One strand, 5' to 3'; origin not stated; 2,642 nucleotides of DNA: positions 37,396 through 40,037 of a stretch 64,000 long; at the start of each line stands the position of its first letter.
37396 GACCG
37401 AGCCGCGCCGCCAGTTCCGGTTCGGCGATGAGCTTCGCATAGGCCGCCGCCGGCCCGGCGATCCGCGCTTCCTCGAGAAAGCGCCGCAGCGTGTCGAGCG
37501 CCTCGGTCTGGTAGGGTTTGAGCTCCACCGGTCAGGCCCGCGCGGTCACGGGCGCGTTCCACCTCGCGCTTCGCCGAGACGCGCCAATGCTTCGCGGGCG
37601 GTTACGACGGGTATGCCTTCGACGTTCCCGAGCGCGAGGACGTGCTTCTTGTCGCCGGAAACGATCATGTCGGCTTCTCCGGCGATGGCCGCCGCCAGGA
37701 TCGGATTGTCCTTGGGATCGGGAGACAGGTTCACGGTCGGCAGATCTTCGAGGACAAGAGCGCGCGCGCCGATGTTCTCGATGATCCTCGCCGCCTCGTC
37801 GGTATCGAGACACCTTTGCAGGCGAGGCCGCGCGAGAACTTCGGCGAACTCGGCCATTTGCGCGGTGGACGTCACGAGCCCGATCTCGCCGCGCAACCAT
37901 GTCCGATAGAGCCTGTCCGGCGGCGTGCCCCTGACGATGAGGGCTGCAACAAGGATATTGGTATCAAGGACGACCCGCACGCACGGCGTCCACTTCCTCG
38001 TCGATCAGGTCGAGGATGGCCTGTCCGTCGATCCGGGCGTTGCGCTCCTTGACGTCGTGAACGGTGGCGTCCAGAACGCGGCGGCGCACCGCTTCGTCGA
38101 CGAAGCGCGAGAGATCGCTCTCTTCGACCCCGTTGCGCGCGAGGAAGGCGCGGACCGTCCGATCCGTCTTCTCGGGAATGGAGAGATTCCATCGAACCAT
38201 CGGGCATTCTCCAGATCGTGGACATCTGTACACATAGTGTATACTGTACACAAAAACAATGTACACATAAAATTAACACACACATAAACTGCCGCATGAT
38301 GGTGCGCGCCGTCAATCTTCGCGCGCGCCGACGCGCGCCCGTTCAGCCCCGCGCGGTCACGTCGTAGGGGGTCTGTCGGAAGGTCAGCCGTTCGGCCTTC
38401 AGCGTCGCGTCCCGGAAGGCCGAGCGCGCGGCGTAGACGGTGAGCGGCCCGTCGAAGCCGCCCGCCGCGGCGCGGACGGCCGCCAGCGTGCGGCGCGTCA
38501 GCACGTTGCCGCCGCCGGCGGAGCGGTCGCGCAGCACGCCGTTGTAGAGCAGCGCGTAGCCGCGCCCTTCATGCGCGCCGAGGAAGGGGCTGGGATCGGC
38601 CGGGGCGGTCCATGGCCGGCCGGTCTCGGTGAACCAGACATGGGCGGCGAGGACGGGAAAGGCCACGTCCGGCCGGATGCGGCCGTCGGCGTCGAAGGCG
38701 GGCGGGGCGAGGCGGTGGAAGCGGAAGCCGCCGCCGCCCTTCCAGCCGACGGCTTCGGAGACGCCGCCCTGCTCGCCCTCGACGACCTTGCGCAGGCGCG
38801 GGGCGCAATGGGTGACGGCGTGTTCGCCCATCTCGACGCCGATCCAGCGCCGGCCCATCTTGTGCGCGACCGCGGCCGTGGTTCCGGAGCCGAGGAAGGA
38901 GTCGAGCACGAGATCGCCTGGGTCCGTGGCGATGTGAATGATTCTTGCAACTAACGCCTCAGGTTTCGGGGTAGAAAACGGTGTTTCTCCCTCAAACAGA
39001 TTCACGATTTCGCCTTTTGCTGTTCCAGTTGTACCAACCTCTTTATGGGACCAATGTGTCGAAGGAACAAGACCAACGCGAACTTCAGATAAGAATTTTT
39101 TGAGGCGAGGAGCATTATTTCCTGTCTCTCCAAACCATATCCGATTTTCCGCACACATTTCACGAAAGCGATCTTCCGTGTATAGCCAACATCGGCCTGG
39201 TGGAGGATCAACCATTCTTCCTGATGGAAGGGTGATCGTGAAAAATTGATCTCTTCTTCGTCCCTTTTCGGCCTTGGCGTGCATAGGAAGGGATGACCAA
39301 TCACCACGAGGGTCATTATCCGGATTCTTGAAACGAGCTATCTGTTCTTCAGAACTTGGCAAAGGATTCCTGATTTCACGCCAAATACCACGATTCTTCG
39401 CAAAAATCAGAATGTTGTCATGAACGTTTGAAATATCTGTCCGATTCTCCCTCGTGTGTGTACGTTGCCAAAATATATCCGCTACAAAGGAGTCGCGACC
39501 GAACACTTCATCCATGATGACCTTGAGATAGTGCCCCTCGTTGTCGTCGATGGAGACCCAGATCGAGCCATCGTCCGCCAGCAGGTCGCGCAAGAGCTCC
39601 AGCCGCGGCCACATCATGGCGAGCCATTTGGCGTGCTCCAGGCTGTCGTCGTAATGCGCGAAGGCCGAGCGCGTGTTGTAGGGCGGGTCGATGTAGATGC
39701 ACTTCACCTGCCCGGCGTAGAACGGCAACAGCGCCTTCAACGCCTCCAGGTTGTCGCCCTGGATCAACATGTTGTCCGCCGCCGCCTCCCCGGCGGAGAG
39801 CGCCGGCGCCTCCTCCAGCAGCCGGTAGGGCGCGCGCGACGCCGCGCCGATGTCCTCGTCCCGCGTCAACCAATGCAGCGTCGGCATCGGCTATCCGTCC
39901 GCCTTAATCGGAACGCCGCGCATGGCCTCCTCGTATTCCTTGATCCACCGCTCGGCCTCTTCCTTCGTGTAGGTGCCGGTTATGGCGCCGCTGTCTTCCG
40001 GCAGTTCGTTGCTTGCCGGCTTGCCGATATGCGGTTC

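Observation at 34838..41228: Type III R-M locus whose mod and res are split by a PIN/RHH toxin-antitoxin pair and led by a membrane-anchored pentapeptide-repeat protein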

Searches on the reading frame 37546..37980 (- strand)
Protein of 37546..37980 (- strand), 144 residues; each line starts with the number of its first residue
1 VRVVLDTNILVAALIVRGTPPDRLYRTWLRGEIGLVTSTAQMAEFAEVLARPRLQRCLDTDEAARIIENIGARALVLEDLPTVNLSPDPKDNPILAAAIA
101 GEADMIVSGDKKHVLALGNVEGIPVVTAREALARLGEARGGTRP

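Call 3: search_protein_families(library=pfam, proteins=[window:37546-37980:-], max_evalue=0.01)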
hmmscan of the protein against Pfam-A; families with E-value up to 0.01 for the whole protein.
window:37546-37980:- (144 aa): 4 families
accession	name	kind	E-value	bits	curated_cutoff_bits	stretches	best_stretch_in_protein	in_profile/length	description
PF13470.12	PIN_3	-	3.6e-20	73.3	27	1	2-112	1-115/115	PIN domain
PF01850.27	PIN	-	1.2e-06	29.6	23.6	1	3-100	1-102/120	PIN domain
PF24109.1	DUF7384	-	5.2e-05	23.7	27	1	2-112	6-103/153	Family of unknown function (DUF7384)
PF10130.15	PIN_2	-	0.0067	17.1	22.4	0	86-114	89-116/133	PIN domain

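Call 4: search_protein_families(library=ncbifam, proteins=[window:37546-37980:-], max_evalue=0.01)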
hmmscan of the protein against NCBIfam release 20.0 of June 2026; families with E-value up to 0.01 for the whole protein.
window:37546-37980:- (144 aa): 3 families
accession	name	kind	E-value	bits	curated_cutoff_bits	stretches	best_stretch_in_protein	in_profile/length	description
TIGR00305.1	TIGR00305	equivalog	2.5e-16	60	29.15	1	2-112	1-111/115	putative toxin-antitoxin system toxin component, PIN family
TIGR00028.1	Mtu_PIN_fam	subfamily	0.00036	20.8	73.6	1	1-73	1-76/143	TA system VapC family ribonuclease toxin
NF046100.1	RSP_2648_fam_PIN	equivalog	0.00094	19.2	170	1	85-109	80-104/177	RSP_2648 family PIN domain-containing protein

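Call 5: search_protein_families(library=padloc, proteins=[window:37546-37980:-], max_evalue=0.01)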
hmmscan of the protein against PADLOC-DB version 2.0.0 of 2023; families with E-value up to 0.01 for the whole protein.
window:37546-37980:- (144 aa): 1 family
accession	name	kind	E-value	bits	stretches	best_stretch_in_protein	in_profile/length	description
PDLC04421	PDC-M11A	-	0.0014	15.4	1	1-112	1-119/486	-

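Call 62: find_homologous_proteins(query=window:37546-37980:-, max_evalue=1e-10)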
Query window:37546-37980:- (144 aa): 1443 proteins with E <= 1e-10 among 2781 candidates; the best 120 are listed.
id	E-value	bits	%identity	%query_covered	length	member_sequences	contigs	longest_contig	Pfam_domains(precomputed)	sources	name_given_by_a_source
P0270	6.5e-84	296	99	100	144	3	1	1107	PF01850.28,PF13470.13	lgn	-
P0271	4.3e-74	265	90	99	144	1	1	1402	PF01850.28,PF13470.13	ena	-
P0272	1.7e-63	230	80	96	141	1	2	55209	PF01850.28,PF13470.13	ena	-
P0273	6.0e-63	229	81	94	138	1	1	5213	PF01850.28,PF13470.13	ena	-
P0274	2.3e-62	227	79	95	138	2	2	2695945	PF01850.28,PF13470.13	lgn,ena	-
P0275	4.2e-62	226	80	96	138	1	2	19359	PF01850.28,PF13470.13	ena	-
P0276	7.7e-62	225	79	96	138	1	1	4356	PF01850.28,PF13470.13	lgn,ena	-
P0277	7.8e-62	225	80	96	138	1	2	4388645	PF01850.28,PF13470.13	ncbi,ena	-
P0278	1.1e-61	225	79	96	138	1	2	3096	PF01850.28,PF13470.13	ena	-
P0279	1.1e-61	225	77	96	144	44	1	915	PF01850.28,PF13470.13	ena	-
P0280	1.6e-61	224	77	95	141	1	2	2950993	PF01850.28,PF13470.13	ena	-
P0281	2.0e-61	224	76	95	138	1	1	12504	PF01850.28,PF13470.13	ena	-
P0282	2.0e-61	224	77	95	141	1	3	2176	PF01850.28,PF13470.13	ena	-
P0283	2.6e-61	223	79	96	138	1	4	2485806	PF01850.28,PF13470.13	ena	-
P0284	2.6e-61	223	80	95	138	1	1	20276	PF01850.28,PF13470.13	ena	-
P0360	3.1e-59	217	75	95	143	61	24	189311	PF01850.28,PF13470.13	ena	-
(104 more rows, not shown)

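Call 63: find_encoding_contigs(protein=P0360, flank=4000, max_places=8)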
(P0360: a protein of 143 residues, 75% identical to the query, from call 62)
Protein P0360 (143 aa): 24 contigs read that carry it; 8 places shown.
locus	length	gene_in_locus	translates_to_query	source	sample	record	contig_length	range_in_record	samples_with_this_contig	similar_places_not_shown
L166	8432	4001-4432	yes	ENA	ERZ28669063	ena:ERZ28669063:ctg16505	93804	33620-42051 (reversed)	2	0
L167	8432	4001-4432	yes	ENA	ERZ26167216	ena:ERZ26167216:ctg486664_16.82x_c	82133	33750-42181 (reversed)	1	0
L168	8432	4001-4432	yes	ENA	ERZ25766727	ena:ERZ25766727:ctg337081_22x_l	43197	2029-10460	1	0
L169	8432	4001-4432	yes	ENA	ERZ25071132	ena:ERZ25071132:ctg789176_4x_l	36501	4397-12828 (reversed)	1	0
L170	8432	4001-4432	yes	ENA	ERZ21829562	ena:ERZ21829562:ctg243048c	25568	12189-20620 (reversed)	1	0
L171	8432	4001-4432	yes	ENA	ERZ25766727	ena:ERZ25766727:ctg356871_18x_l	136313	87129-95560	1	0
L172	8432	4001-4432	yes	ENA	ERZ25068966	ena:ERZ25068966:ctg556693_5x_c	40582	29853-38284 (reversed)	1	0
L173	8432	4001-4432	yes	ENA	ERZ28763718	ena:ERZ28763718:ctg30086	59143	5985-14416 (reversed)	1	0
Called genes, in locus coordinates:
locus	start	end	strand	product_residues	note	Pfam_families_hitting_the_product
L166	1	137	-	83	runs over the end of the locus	-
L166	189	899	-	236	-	PF01548:DEDD_Tnp_IS110, PF02371:Transposase_20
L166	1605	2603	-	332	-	PF04796:RepA_C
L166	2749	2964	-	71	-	PF09274:ParG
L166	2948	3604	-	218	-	PF01656:CbiA, PF02374:ArsA_ATPase (faint), PF06564:CBP_BcsQ (faint), PF07015:VirC1 (weak), PF09140:MipZ (weak), PF10609:ParA (faint), PF13614:AAA_31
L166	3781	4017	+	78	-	PF16762:RHH_6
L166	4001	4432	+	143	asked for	PF01850:PIN (weak), PF13470:PIN_3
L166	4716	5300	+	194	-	-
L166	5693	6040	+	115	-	-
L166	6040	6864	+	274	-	-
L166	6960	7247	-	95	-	PF20605:Antitox_RHH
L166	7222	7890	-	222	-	PF01656:CbiA, PF07015:VirC1 (weak), PF09140:MipZ (faint), PF10609:ParA (faint), PF13614:AAA_31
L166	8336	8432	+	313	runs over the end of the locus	PF02462:Opacity (weak)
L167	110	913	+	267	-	PF00929:RNase_T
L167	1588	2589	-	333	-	PF04796:RepA_C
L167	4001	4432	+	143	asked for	PF01850:PIN (weak), PF13470:PIN_3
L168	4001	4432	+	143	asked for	PF01850:PIN (weak), PF13470:PIN_3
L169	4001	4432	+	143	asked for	PF01850:PIN (weak), PF13470:PIN_3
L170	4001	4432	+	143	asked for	PF01850:PIN (weak), PF13470:PIN_3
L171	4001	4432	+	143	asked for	PF01850:PIN (weak), PF13470:PIN_3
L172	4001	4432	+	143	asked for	PF01850:PIN (weak), PF13470:PIN_3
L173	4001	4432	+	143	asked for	PF01850:PIN (weak), PF13470:PIN_3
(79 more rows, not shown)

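Call 64: find_encoding_contigs(protein=P0272, flank=4000, max_places=4)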
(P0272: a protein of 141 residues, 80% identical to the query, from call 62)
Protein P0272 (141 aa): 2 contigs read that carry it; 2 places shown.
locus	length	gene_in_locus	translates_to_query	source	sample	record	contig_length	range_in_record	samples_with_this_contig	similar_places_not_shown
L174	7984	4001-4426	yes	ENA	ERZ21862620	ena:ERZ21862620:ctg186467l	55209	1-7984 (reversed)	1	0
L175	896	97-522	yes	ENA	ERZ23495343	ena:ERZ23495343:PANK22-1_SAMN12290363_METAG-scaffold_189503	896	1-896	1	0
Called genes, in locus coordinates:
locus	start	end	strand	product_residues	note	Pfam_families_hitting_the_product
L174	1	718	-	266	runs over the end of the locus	PF01946:Thi4, PF00890:FAD_binding_2 (weak), PF01266:DAO (weak), PF01494:FAD_binding_3 (weak), PF03486:HI0933_like (weak), PF07992:Pyr_redox_2 (weak), PF12831:FAD_oxidored, PF13450:NAD_binding_8 (weak)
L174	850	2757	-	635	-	PF13667:ThiC-associated, PF01964:ThiC_Rad_SAM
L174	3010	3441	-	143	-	-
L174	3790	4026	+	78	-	PF16762:RHH_6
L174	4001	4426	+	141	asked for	PF13470:PIN_3, PF01850:PIN (weak)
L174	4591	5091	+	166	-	-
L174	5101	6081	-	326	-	-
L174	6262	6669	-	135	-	-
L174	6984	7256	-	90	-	PF15738:YafQ_toxin, PF05016:ParE_toxin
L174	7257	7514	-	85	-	PF04221:RelB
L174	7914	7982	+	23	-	?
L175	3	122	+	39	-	?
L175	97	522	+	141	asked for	PF13470:PIN_3, PF01850:PIN (weak)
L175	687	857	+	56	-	-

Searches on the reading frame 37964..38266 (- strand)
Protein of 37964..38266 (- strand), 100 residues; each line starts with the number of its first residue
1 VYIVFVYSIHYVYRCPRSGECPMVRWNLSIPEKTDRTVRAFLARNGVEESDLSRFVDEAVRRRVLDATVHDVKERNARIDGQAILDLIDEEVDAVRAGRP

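Call 3: search_protein_families(library=pfam, proteins=[window:37964-38266:-], max_evalue=0.01)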
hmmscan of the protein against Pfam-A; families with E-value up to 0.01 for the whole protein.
window:37964-38266:- (100 aa): 1 family
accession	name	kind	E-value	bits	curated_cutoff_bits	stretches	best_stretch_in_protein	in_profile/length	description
PF16762.11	RHH_6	-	7.6e-19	68.5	27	1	23-96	2-76/77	Ribbon-helix-helix domain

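Call 4: search_protein_families(library=ncbifam, proteins=[window:37964-38266:-], max_evalue=0.01)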
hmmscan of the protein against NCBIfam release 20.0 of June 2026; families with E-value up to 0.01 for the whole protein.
window:37964-38266:- (100 aa): 0 families

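Call 5: search_protein_families(library=padloc, proteins=[window:37964-38266:-], max_evalue=0.01)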
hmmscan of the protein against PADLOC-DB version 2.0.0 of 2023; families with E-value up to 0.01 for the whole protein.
window:37964-38266:- (100 aa): 0 families

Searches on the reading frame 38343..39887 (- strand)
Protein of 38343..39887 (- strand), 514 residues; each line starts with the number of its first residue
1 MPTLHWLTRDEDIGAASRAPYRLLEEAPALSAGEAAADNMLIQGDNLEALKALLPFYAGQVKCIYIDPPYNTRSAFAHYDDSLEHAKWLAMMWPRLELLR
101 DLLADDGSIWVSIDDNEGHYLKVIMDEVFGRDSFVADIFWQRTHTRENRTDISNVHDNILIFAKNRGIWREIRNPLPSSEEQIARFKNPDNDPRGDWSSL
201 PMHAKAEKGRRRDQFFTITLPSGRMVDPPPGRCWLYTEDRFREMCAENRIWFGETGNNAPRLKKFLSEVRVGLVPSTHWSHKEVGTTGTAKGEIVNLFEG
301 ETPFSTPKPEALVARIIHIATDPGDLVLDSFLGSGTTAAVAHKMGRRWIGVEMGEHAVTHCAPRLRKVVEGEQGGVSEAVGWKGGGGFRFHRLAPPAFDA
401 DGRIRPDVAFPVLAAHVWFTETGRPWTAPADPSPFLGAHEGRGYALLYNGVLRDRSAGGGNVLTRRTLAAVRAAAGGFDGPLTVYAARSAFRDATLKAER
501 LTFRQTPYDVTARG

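Call 3: search_protein_families(library=pfam, proteins=[window:38343-39887:-], max_evalue=0.01)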
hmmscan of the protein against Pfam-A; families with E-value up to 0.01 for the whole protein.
window:38343-39887:- (514 aa): 2 families
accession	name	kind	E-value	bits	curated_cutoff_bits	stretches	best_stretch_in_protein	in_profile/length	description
PF01555.25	N6_N4_Mtase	-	6.5e-46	157.5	26.7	1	61-359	1-217/221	DNA methylase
PF03602.21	Cons_hypoth95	-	0.0088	16.2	24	0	45-90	99-143/182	Conserved hypothetical protein 95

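Call 4: search_protein_families(library=ncbifam, proteins=[window:38343-39887:-], max_evalue=0.01)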
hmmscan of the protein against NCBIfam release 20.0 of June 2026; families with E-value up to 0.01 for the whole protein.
window:38343-39887:- (514 aa): 4 families
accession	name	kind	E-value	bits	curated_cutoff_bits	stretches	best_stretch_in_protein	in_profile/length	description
NF050803.1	DnaMtaseCcrMCaul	equivalog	2.7e-22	79.2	830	1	299-372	181-254/350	adenine-specific DNA-methyltransferase CcrM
NF008572.0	PRK11524.1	equivalog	1.8e-20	73.2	292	2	305-365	196-256/294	adenine-specific DNA-methyltransferase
NF010253.0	PRK13699.1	subfamily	1.5e-08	34.6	244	1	298-373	138-213/226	DNA methyltransferase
NF011527.0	PRK14968.1-1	equivalog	0.0023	17.7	242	0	311-371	22-83/192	putative methyltransferase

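Call 5: search_protein_families(library=padloc, proteins=[window:38343-39887:-], max_evalue=0.01)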
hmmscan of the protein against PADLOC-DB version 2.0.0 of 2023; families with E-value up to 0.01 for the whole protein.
window:38343-39887:- (514 aa): 67 families (the best 25 are shown)
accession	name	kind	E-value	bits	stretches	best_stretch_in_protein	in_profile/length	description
PDLC03644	MTase_III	-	1.7e-181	602.7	1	1-512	1-541/542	Type III methyltransferase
PDLC03636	MTase_III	-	1e-125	418.7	1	29-401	30-442/575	Type III methyltransferase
PDLC03634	MTase_III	-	2.7e-82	275.6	2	85-340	170-426/621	Type III methyltransferase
PDLC03637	MTase_III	-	2.9e-79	265.1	1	35-340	118-434/513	Type III methyltransferase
PDLC03635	MTase_III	-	5.4e-76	254.8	2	35-183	215-369/708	Type III methyltransferase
PDLC03638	MTase_III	-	6e-71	237.9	1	37-380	379-692/816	Type III methyltransferase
PDLC03640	MTase_III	-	1.1e-68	230.2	3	202-371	271-449/654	Type III methyltransferase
PDLC03641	MTase_III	-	1.1e-65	220.4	2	82-341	178-428/657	Type III methyltransferase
PDLC03354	MTase_II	-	8.9e-51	171.2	1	39-367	61-384/425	Type II methyltransferase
PDLC03300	MTase_II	-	8.2e-38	128.2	3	75-165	75-163/302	Type II methyltransferase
PDLC03642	MTase_III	-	1.8e-34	117.3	1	24-341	68-379/528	Type III methyltransferase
PDLC03633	MTase_III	-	4.5e-32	109.5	3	298-368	286-356/616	Type III methyltransferase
PDLC03643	MTase_III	-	5.8e-32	109.4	1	92-340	1-247/465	Type III methyltransferase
PDLC03339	MTase_II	-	2.2e-30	103.7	2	303-372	209-278/399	Type II methyltransferase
PDLC03639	MTase_III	-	9.3e-30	101.5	2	29-239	78-290/639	Type III methyltransferase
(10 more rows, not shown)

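Call 28: find_related_loci(query=window:38343-39887:-, collection=metagenome_contigs, flank=8000)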
Query window:38343-39887:- (514 aa) in metagenome_contigs; peptide patterns used: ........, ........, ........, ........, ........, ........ (x = any residue, [..] = any of these).
600 stretches matched a pattern (row limit reached: there are more); 579 encode a relative of the query (tblastn E <= 1e-3); the best 80 are kept; 80 distinct loci.
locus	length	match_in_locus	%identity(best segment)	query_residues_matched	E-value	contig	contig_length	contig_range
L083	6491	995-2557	81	1-514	0e+0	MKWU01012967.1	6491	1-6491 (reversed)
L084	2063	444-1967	63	1-513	0e+0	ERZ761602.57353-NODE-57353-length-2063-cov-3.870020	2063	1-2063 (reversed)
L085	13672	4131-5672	60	1-512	0e+0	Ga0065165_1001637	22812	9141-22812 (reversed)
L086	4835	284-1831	57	1-513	0e+0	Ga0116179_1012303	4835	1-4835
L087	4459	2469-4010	56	1-513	0e+0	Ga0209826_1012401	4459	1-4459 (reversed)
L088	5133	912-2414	55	1-510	0e+0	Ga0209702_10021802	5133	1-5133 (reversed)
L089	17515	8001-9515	55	1-513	0e+0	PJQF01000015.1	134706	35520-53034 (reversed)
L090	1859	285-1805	58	1-513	0e+0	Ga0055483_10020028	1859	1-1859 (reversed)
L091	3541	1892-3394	57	1-512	0e+0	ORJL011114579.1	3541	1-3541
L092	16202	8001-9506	57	1-513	0e+0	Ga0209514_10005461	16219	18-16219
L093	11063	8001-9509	54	1-513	0e+0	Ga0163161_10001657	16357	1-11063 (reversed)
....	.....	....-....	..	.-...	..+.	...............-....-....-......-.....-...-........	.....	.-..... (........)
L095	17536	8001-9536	58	1-513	0e+0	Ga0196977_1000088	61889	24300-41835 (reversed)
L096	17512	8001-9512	56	1-513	0e+0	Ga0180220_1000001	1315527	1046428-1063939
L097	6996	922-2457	53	1-513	0e+0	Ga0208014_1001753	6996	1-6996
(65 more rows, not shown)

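Call 67: search_solved_structures(query=window:38343-39887:-, max_evalue=0.00001)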
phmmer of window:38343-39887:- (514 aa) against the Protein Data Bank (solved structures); distinct sequences matched with E-value up to 0.00001: 11.
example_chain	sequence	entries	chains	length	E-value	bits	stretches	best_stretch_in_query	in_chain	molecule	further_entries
6k0w_B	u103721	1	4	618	1.8e-47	165.2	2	76-341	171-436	Adenine specific DNA methyltransferase (Mod)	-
4zcf_A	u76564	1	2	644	5.2e-35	124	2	82-166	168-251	Restriction endonuclease EcoP15I, modification subunit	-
7dsu_A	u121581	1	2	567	5.8e-21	77.7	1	37-174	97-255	Mbo45V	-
1g60_A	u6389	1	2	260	1.9e-16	62.7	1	304-358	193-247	Adenine-specific Methyltransferase MboIIA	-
6pbd_A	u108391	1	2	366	2.1e-16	62.6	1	296-369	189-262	Modification methylase CcrMI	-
8urk_A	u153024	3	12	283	6.9e-11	44.4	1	304-357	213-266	Methyltransferase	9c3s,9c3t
9c3u_A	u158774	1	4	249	8.3e-11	44.1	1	304-356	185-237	Methyltransferase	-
1eg2_A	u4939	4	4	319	1.8e-08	36.5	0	305-349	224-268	MODIFICATION METHYLASE RSRI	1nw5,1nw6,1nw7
1nw8_A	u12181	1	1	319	2.7e-08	35.8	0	305-349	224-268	MODIFICATION METHYLASE RSRI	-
5hek_A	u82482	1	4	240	4e-08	35.3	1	301-365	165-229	Adenine specific DNA methyltransferase (DpnA)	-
5hfj_A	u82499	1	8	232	5.8e-08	34.7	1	301-355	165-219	Adenine specific DNA methyltransferase (DpnA)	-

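Call 75: search_protein_families(library=pfam, proteins=[L083:1-966:+], max_evalue=0.01)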
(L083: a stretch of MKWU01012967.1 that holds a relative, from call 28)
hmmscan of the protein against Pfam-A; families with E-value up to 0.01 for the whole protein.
L083:1-966:+ (322 aa): 0 families
